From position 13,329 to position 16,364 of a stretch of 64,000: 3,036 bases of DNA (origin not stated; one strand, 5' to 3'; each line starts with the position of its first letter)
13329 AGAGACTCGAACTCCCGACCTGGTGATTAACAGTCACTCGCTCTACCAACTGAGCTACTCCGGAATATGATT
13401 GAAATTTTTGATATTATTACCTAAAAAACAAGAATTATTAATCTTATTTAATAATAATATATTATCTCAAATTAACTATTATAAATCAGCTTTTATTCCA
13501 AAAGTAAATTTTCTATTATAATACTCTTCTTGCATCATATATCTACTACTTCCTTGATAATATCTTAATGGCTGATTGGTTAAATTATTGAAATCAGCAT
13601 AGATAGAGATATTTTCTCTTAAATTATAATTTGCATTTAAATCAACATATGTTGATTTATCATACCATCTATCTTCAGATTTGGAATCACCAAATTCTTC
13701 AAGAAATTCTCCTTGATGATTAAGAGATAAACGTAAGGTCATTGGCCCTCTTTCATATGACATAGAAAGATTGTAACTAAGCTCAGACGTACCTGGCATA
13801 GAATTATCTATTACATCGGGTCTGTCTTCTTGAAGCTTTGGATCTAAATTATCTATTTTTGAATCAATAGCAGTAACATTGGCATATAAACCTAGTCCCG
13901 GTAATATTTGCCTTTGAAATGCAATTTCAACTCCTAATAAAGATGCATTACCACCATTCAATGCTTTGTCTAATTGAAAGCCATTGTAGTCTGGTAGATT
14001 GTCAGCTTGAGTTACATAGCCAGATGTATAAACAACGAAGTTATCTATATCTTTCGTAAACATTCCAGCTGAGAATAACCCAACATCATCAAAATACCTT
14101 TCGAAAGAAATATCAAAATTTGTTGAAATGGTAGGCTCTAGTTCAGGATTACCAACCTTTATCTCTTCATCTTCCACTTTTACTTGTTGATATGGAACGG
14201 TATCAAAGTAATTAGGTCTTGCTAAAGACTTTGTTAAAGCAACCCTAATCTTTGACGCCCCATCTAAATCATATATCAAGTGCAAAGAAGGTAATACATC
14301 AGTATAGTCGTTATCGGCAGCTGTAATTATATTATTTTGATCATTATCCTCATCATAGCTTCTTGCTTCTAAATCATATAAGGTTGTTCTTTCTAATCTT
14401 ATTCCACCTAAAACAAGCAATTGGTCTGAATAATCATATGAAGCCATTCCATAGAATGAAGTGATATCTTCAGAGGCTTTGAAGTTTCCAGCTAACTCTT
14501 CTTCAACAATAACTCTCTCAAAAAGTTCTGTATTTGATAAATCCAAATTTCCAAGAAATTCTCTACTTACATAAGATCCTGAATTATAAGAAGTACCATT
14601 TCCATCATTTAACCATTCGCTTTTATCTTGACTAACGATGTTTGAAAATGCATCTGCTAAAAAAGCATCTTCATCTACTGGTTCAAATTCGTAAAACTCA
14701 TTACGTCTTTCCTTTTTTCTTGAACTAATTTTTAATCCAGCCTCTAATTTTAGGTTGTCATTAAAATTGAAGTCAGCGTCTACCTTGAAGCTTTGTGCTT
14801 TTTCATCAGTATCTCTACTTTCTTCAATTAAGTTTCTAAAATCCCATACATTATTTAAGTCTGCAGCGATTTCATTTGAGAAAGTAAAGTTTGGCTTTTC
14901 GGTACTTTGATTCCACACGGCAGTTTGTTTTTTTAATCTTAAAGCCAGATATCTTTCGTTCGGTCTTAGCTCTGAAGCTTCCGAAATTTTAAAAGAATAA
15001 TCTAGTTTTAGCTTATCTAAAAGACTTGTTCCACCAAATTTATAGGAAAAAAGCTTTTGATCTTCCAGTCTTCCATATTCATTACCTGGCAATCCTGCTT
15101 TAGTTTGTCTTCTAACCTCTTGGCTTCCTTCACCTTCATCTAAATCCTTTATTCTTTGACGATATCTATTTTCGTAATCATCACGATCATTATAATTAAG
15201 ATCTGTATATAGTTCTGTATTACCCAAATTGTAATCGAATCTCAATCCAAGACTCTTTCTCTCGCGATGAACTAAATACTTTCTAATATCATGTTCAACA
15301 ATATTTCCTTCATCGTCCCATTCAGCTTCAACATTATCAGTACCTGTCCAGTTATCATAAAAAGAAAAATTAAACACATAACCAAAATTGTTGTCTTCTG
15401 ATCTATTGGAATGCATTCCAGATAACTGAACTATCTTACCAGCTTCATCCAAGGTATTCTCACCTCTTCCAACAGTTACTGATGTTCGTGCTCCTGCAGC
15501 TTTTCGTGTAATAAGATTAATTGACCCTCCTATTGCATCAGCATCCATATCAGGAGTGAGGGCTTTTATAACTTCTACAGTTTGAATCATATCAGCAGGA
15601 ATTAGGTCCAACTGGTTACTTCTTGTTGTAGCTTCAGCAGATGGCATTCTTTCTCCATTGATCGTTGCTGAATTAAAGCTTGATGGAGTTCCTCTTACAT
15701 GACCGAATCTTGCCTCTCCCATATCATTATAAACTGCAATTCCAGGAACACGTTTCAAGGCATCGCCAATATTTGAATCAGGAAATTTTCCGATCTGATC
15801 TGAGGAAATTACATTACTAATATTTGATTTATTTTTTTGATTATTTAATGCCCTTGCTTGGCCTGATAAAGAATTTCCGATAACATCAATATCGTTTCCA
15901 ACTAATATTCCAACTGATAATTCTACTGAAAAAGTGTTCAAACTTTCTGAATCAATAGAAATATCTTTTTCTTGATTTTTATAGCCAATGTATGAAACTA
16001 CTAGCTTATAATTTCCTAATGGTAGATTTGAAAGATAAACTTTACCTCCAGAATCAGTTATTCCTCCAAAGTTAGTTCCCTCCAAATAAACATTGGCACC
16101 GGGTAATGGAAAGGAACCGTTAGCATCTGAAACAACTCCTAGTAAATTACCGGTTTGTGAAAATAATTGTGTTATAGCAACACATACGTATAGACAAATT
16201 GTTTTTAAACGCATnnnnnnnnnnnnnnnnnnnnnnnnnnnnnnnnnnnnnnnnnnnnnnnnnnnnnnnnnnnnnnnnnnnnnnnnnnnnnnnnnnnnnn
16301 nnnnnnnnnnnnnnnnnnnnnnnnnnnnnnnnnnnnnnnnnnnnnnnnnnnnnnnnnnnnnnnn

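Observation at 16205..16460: Triplicated translation-initiation region with covarying hairpins in the leader of the TonB-dependent receptor gene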

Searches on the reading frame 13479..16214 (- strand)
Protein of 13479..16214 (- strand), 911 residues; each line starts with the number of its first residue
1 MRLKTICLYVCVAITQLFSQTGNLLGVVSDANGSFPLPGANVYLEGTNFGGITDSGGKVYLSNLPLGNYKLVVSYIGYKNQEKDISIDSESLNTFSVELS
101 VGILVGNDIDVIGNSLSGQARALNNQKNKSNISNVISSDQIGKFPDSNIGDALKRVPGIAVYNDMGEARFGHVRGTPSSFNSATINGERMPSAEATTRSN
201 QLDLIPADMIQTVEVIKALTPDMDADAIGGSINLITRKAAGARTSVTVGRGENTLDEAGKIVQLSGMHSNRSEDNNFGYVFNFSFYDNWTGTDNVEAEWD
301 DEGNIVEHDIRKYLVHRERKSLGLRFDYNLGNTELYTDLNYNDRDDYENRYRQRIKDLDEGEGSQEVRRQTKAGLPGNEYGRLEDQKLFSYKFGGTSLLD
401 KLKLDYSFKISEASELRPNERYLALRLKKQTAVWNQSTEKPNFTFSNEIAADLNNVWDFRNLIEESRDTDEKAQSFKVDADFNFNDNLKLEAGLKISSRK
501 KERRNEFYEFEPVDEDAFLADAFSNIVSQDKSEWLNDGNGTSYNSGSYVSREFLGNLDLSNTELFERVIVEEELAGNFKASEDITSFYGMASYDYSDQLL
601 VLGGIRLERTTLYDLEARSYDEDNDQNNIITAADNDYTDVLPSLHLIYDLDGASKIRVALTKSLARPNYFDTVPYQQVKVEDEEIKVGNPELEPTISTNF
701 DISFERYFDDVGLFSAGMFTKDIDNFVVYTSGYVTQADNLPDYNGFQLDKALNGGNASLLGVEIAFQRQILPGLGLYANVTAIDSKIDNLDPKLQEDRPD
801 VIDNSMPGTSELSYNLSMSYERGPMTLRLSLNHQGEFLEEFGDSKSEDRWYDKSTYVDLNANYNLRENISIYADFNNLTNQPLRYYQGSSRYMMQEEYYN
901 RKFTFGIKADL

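Call 10: search_protein_families(library=pfam, proteins=[window:13479-16214:-])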
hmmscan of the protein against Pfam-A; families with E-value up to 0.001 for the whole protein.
window:13479-16214:- (911 aa): 7 families
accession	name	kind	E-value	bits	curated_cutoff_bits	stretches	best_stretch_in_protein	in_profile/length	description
PF00593.30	TonB_dep_Rec_b-barrel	-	1.1e-34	121.5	27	1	442-878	29-436/436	TonB dependent receptor-like, beta-barrel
PF14905.12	OMP_b-brl_3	-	1.2e-23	84.2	27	1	566-906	96-405/408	Outer membrane protein beta-barrel family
PF13715.12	CarbopepD_reg_2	-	1.2e-17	64.2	32.2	1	26-99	3-76/88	CarboxypepD_reg-like domain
PF07715.20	Plug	-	7.8e-16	59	23.9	1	131-230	7-106/107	TonB-dependent Receptor Plug Domain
PF13620.12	CarboxypepD_reg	-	1.8e-12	47.9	32.3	1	24-99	2-81/82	Carboxypeptidase regulatory-like domain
PF08308.17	PEGA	-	5.4e-05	23.5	20.8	1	38-99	11-67/71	PEGA domain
PF13953.12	PapC_C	-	0.0007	19.8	27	0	28-66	4-42/66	PapC C-terminal domain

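Call 13: find_homologous_proteins(query=window:13479-16214:-)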
Query window:13479-16214:- (911 aa): 5233 proteins with E <= 0.001 among 8000 candidates; the best 120 are listed.
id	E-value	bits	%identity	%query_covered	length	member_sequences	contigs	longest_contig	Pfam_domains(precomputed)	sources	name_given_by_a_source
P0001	0.0e+0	1915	93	100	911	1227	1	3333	PF13715.13,PF07715.21,PF08308.18,PF13620.13,PF00593.31,PF14905.13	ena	-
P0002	0.0e+0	1839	88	100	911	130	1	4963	PF13715.13,PF07715.21,PF13620.13,PF00593.31,PF14905.13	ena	-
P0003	0.0e+0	1424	68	100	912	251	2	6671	PF13715.13,PF07715.21,PF13620.13,PF00593.31,PF14905.13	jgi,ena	-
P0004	1.6e-232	793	46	97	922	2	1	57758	PF13715.13,PF07715.21,PF13620.13,PF00593.31,PF14905.13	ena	-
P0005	8.7e-230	784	44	100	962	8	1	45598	PF13715.13,PF07715.21,PF13620.13,PF00593.31,PF14905.13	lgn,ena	-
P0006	6.4e-228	777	45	99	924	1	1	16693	PF13715.13,PF07715.21,PF13620.13,PF00593.31,PF14905.13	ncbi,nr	ncbi:MAG: TonB-dependent receptor [Chlorobium phaeobacteroides]|nr:TonB-dependent receptor [Chlorobi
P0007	9.5e-228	777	45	99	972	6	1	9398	PF13715.13,PF07715.21,PF13620.13,PF00593.31,PF14905.13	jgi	-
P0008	2.3e-227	776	45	99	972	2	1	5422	PF13715.13,PF07715.21,PF13620.13,PF00593.31,PF14905.13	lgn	-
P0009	1.0e-226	773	45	99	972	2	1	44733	PF13715.13,PF07715.21,PF13620.13,PF00593.31,PF14905.13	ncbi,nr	ncbi:MAG: TonB-dependent receptor [Prosthecochloris sp.]|nr:TonB-dependent receptor [Prosthecochlori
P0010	1.5e-226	773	44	100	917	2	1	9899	PF13715.13,PF07715.21,PF13620.13,PF00593.31,PF14905.13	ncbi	-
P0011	1.2e-224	767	44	99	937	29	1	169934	PF13715.13,PF07715.21,PF13620.13,PF00593.31,PF14905.13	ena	-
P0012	1.5e-223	763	44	99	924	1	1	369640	PF13715.13,PF07715.21,PF13620.13,PF00593.31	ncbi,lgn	-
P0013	4.7e-221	755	44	97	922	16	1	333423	PF13715.13,PF07715.21,PF13620.13,PF00593.31,PF14905.13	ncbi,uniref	ncbi:MAG: TonB-dependent receptor [Chlorobium sp.]|uniref:TonB-dependent receptor n=1 Tax=Chlorobium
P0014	7.4e-221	754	44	100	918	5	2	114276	PF13715.13,PF07715.21,PF13620.13,PF00593.31,PF14905.13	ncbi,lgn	-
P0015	4.1e-220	752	42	100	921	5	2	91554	PF13715.13,PF07715.21,PF13620.13,PF00593.31,PF14905.13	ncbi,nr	ncbi:MAG: TonB-dependent receptor [Chlorobiaceae bacterium]|nr:TonB-dependent receptor [Chlorobiacea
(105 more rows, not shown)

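Call 14: find_encoding_contigs(protein=P0001, flank=3000, max_places=10)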
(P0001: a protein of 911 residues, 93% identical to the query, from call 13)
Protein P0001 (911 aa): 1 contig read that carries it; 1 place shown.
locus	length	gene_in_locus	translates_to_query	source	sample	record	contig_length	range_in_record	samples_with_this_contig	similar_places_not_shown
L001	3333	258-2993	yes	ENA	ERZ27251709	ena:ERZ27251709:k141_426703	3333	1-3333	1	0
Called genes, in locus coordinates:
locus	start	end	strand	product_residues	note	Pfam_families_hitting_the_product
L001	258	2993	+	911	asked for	PF13620:CarboxypepD_reg, PF13715:CarbopepD_reg_2, PF08308:PEGA (faint), PF07715:Plug, PF00593:TonB_dep_Rec_b-barrel, PF14905:OMP_b-brl_3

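Call 15: find_encoding_contigs(protein=P0002, flank=3000, max_places=10)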
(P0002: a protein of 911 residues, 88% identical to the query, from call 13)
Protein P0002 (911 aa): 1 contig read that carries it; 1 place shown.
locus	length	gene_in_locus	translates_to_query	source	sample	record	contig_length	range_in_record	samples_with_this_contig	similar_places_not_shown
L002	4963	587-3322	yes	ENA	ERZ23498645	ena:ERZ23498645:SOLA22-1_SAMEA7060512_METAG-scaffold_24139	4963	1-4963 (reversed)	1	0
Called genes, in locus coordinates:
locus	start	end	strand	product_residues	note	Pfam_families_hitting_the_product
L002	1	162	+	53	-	?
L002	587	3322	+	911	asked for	PF13620:CarboxypepD_reg, PF13715:CarbopepD_reg_2, PF07715:Plug, PF00593:TonB_dep_Rec_b-barrel, PF14905:OMP_b-brl_3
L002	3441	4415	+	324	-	-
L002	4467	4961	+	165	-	?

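Call 16: find_encoding_contigs(protein=P0003, flank=3000, max_places=10)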
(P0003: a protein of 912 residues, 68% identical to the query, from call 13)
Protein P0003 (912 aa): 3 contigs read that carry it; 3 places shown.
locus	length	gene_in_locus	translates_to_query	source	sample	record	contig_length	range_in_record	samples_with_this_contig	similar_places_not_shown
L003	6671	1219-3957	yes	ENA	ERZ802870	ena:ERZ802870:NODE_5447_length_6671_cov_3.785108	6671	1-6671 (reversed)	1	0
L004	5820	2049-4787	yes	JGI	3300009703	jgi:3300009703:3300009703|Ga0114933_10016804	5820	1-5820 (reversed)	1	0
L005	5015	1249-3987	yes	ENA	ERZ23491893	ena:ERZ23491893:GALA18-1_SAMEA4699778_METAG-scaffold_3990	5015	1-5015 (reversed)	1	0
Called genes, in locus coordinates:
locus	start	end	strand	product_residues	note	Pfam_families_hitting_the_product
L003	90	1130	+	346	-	PF00202:Aminotran_3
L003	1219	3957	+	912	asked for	PF13620:CarboxypepD_reg, PF13715:CarbopepD_reg_2, PF07715:Plug, PF00593:TonB_dep_Rec_b-barrel, PF14905:OMP_b-brl_3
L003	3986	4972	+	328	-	-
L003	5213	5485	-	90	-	-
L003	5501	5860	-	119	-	PF09966:DUF2200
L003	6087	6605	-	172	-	PF13302:Acetyltransf_3, PF00583:Acetyltransf_1, PF08445:FR47 (weak)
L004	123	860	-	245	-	-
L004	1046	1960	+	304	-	-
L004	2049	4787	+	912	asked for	PF13620:CarboxypepD_reg, PF13715:CarbopepD_reg_2, PF07715:Plug, PF00593:TonB_dep_Rec_b-barrel, PF14905:OMP_b-brl_3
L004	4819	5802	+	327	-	-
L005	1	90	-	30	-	?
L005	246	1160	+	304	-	-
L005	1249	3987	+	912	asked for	PF13620:CarboxypepD_reg, PF13715:CarbopepD_reg_2, PF07715:Plug, PF00593:TonB_dep_Rec_b-barrel, PF14905:OMP_b-brl_3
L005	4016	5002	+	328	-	-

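Call 28: search_protein_families(library=ncbifam, proteins=[window:13479-16214:-], max_evalue=0.1)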
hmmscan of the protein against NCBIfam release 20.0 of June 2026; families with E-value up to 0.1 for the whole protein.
window:13479-16214:- (911 aa): 6 families
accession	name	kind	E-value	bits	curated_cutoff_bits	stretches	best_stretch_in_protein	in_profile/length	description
TIGR01782.1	TonB-Xanth-Caul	subfamily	8.2e-136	454.5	310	1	116-909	10-866/868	TonB-dependent receptor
TIGR01783.1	TonB-siderophor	subfamily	1.5e-16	60.2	223.5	2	621-901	389-637/649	TonB-dependent siderophore receptor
NF010010.0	PRK13483.1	equivalog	1e-15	56.8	927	2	130-243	52-169/660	ligand-gated channel protein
NF007478.2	PRK10064.1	equivalog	1.5e-15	56.6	745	1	124-242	42-163/663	catecholate siderophore receptor CirA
NF010038.0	PRK13513.1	equivalog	9.6e-11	40.9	942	1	129-259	53-188/659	ligand-gated channel protein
NF052345.1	S_layer_anammox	exception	1.5e-05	22.6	1400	1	19-101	1310-1393/1596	Kustd1514 family S-layer glycoprotein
